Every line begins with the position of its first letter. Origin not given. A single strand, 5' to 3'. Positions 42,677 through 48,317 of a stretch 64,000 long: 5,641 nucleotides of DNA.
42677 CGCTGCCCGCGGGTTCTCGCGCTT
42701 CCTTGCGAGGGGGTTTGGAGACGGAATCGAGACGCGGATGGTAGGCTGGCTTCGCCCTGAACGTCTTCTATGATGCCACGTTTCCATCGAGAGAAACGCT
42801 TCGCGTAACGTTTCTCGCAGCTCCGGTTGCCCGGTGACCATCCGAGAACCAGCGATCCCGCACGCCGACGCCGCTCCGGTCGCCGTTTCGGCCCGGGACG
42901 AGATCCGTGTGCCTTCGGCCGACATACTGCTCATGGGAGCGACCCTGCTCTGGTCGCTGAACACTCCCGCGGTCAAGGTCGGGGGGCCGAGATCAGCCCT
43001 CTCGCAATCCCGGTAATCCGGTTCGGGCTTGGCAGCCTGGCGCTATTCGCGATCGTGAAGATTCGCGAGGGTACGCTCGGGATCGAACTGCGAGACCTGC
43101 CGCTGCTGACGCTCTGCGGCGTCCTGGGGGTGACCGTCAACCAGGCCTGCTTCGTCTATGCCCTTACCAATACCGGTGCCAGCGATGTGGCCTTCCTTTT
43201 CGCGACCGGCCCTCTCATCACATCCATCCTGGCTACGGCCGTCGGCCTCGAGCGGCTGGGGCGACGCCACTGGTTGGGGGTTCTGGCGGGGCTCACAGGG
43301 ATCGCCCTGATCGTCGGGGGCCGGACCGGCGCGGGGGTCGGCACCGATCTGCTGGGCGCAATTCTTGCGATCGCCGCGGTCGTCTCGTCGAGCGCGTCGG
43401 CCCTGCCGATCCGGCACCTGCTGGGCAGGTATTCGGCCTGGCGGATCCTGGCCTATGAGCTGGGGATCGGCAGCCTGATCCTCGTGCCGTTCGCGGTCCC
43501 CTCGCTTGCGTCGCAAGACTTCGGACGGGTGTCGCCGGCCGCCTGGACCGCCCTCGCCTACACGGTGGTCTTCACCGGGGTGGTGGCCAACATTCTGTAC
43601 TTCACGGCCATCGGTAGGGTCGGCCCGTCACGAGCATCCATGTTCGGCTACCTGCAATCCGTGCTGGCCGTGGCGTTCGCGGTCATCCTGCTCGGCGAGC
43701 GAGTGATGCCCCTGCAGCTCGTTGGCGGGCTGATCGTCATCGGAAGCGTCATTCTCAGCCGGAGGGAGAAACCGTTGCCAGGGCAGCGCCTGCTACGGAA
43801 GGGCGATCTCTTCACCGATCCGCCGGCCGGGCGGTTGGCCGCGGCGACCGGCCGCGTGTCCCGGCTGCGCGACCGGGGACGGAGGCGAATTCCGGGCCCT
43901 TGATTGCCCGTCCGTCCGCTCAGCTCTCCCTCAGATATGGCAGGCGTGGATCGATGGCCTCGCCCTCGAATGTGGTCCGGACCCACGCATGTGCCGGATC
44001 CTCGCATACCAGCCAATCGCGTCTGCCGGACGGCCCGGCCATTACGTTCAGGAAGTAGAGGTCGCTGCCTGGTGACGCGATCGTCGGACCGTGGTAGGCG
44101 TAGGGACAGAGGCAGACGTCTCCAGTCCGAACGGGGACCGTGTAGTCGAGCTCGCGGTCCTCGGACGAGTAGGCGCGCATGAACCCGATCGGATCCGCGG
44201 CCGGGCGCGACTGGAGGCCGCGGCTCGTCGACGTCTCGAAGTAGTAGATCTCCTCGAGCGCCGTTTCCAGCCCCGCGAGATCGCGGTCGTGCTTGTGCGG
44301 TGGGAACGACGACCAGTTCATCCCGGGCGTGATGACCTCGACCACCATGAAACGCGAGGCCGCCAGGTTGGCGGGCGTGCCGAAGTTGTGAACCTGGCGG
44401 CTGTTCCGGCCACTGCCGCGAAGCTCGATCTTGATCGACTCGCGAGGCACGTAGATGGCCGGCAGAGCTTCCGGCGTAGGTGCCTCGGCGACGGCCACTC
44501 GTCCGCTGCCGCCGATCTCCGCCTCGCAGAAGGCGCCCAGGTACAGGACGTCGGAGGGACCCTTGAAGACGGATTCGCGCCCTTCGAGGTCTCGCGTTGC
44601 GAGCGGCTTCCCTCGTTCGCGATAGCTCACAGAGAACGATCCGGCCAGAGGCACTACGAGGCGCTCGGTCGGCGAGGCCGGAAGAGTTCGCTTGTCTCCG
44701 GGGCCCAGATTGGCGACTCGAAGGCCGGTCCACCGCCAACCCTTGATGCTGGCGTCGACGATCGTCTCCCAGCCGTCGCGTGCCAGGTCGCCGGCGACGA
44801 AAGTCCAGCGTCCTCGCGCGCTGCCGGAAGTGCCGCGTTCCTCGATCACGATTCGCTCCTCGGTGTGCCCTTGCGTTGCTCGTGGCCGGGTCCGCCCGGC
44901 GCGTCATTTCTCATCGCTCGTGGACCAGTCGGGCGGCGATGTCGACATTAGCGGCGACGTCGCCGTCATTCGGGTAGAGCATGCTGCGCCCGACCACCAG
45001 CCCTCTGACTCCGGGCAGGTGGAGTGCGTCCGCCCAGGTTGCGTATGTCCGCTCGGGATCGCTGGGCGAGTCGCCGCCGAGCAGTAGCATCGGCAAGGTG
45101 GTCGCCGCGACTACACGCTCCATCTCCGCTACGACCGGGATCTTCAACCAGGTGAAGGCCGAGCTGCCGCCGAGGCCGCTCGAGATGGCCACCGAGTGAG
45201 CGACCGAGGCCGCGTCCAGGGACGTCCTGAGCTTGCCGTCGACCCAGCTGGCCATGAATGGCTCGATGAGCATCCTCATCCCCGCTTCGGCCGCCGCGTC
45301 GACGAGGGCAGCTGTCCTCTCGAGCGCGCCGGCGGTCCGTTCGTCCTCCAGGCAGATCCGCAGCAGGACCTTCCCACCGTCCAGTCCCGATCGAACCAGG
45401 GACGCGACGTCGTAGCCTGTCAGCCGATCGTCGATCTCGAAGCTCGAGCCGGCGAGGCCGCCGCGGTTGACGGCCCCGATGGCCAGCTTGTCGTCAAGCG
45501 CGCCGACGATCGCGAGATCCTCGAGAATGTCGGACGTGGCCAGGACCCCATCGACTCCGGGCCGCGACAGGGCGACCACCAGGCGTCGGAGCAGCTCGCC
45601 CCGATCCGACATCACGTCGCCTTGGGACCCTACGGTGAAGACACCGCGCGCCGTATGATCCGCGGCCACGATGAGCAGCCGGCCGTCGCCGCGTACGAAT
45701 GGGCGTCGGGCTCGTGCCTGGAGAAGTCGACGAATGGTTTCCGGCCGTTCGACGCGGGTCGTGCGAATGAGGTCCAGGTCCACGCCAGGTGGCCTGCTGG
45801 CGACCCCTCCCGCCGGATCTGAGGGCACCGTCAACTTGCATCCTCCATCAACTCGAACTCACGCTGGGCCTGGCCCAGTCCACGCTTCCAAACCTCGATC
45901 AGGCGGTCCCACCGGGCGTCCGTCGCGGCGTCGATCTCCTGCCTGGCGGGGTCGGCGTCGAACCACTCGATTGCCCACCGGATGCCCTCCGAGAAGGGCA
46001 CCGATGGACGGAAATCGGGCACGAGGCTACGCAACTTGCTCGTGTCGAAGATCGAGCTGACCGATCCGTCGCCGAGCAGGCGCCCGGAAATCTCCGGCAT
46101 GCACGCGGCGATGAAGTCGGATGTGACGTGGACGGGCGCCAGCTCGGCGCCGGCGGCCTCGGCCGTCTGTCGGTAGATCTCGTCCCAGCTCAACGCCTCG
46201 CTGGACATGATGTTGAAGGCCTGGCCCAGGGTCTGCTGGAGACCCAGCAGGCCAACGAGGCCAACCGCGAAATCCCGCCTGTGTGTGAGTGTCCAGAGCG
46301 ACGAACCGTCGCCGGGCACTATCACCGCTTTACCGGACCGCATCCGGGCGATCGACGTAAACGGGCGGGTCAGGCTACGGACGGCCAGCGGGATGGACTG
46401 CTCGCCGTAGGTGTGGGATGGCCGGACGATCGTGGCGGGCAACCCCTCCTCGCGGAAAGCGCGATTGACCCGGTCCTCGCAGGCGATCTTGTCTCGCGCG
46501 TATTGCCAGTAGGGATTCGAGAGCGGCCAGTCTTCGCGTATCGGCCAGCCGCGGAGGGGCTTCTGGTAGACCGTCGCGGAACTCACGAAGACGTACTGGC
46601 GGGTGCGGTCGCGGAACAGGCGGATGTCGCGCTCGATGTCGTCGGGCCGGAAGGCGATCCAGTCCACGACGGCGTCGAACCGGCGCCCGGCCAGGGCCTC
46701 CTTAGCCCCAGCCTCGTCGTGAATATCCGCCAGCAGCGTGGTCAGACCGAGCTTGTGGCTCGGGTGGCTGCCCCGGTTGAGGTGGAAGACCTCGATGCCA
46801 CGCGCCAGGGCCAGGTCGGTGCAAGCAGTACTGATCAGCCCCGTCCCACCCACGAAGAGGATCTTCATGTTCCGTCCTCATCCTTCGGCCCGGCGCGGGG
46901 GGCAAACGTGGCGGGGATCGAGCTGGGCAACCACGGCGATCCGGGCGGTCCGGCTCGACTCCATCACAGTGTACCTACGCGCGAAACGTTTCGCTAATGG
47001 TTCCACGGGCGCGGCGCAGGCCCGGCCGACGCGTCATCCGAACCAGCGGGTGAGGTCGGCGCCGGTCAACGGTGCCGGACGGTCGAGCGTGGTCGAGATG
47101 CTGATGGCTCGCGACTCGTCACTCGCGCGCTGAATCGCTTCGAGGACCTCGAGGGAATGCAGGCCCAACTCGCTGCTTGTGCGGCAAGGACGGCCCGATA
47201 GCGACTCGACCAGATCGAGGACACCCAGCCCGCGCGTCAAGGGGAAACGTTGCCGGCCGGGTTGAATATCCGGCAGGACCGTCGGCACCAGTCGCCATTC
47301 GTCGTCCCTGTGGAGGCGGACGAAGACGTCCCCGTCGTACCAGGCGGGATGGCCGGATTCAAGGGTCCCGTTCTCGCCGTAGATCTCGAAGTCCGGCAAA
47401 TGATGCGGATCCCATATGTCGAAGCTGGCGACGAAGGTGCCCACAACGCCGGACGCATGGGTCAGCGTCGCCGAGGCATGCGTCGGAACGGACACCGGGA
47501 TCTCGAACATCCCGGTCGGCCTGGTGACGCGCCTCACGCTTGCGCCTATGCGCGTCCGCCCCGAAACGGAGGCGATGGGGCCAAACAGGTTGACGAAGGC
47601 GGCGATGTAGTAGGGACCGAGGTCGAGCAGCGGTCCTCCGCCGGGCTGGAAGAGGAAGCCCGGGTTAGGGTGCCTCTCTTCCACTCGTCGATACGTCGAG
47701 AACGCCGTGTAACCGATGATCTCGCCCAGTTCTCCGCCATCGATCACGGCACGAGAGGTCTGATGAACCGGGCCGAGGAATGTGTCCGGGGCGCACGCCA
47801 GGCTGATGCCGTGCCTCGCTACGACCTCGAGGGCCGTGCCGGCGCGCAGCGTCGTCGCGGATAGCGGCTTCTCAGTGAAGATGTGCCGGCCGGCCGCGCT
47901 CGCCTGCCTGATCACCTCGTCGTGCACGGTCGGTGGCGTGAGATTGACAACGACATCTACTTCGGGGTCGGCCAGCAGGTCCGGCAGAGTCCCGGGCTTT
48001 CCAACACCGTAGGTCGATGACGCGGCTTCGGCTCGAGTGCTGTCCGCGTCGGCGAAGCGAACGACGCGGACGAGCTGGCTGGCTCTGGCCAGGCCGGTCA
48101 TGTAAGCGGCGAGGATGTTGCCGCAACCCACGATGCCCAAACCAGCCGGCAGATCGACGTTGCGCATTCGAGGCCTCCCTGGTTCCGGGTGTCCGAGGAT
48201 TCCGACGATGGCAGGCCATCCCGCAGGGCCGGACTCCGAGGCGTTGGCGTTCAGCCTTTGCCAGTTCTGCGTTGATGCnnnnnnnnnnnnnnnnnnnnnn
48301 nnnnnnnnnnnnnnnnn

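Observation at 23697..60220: Nine copies of a 26-bp bipartite operator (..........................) link about 40 kb into one putative LacI-type regulon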

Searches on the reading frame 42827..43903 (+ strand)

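Call 8: search_protein_families(library=pfam, proteins=[window:42827-43903:+])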
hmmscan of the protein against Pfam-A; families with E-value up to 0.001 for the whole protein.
window:42827-43903:+ (358 aa): 1 family
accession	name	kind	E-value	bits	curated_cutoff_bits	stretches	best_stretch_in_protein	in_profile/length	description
PF00892.27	EamA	-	2.4e-40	138.4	28.2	2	176-311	2-133/135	EamA-like transporter family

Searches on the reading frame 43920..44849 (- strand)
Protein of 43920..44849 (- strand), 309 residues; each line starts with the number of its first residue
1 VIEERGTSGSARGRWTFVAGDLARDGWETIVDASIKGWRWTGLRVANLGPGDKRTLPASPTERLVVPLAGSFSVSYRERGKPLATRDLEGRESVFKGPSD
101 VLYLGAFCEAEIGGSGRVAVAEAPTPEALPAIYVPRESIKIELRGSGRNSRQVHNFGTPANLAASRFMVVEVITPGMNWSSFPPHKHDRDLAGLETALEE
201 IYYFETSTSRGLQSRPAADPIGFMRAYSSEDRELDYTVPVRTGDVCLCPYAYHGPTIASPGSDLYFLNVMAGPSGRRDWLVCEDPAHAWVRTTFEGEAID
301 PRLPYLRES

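Call 8: search_protein_families(library=pfam, proteins=[window:43920-44849:-])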
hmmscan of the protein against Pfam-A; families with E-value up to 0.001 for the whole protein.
window:43920-44849:- (309 aa): 1 family
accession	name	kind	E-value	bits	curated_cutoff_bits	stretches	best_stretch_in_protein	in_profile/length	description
PF04962.18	KduI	-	3.2e-68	230.4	23.9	1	29-290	16-262/262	KduI/IolB family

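Call 46: search_protein_families(library=ncbifam, proteins=[window:43920-44849:-], max_evalue=1e-10)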
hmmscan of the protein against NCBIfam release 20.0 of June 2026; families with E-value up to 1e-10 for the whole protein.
window:43920-44849:- (309 aa): 1 family
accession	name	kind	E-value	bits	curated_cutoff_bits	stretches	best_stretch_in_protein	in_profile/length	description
TIGR04378.1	myo_inos_iolB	equivalog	9.3e-65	218.6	205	1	31-291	3-247/247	5-deoxy-glucuronate isomerase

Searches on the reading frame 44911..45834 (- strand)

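Call 8: search_protein_families(library=pfam, proteins=[window:44911-45834:-])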
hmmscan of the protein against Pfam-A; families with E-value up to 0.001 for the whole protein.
window:44911-45834:- (307 aa): 1 family
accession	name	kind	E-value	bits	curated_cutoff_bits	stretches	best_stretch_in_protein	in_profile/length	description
PF22649.2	Cgl0159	-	1.4e-109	365.6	27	1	51-301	1-251/251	Cgl0159-like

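Call 46: search_protein_families(library=ncbifam, proteins=[window:44911-45834:-], max_evalue=1e-10)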
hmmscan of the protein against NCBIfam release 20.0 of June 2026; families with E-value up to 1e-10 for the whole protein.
window:44911-45834:- (307 aa): 0 families

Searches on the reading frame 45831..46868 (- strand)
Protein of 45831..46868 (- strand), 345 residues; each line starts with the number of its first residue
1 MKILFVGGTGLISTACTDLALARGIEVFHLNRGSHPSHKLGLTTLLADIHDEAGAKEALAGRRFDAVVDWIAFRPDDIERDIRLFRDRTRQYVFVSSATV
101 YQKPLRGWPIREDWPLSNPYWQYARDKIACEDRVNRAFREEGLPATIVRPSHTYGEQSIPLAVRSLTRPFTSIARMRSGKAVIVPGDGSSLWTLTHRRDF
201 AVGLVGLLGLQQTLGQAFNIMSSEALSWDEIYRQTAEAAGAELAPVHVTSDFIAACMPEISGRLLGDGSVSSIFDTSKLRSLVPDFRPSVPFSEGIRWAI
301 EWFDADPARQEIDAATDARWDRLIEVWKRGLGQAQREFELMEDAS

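Call 8: search_protein_families(library=pfam, proteins=[window:45831-46868:-])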
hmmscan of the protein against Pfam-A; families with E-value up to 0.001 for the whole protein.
window:45831-46868:- (345 aa): 4 families
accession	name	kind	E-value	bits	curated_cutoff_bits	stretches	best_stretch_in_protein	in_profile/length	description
PF01370.27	Epimerase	-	7.1e-21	75.1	20.9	1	3-220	1-239/240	NAD dependent epimerase/dehydratase family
PF13460.12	NAD_binding_10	-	7.4e-07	29.7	27.2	1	7-168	1-161/184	NAD(P)H-binding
PF16363.11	GDP_Man_Dehyd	-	2.7e-06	27.5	27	1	89-244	121-271/332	GDP-mannose 4,6 dehydratase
PF04321.23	RmlD_sub_bind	-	0.00021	20.9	27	0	1-75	1-63/287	RmlD substrate binding domain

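Call 47: search_protein_families(library=ncbifam, proteins=[window:45831-46868:-], max_evalue=1e-10)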
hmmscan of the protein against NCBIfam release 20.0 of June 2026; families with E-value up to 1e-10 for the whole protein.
window:45831-46868:- (345 aa): 0 families

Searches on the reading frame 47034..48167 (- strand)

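Call 8: search_protein_families(library=pfam, proteins=[window:47034-48167:-])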
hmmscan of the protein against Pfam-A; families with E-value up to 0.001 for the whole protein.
window:47034-48167:- (377 aa): 5 families
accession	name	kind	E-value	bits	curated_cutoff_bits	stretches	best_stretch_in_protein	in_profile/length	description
PF22725.1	GFO_IDH_MocA_C3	-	1.3e-20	74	27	1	135-270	1-124/124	GFO/IDH/MocA C-terminal domain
PF01408.29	GFO_IDH_MocA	-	3.7e-17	63.6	24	1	10-120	3-113/120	Oxidoreductase family, NAD-binding Rossmann fold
PF02894.22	GFO_IDH_MocA_C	-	4.3e-07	30.4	22.9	1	141-355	3-216/218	Oxidoreductase family, C-terminal alpha/beta domain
PF03447.22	NAD_binding_3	-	1.1e-05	26.5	24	1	14-98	1-87/116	Homoserine dehydrogenase, NAD binding domain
PF03807.23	F420_oxidored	-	0.00088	20.3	21.6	0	10-90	2-81/94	NADP oxidoreductase coenzyme F420-dependent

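Call 47: search_protein_families(library=ncbifam, proteins=[window:47034-48167:-], max_evalue=1e-10)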
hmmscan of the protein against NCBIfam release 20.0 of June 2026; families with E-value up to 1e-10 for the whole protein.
window:47034-48167:- (377 aa): 3 families
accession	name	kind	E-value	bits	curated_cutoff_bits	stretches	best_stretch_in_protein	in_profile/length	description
TIGR04380.1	myo_inos_iolG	equivalog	1.6e-17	63.4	355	1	10-156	4-151/330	inositol 2-dehydrogenase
NF052479.1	LevoglcsnDh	equivalog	7.8e-16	57.7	650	1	37-269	40-287/386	levoglucosan dehydrogenase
NF008607.0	PRK11579.1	subfamily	5.5e-12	45.3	330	1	10-224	7-215/346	oxidoreductase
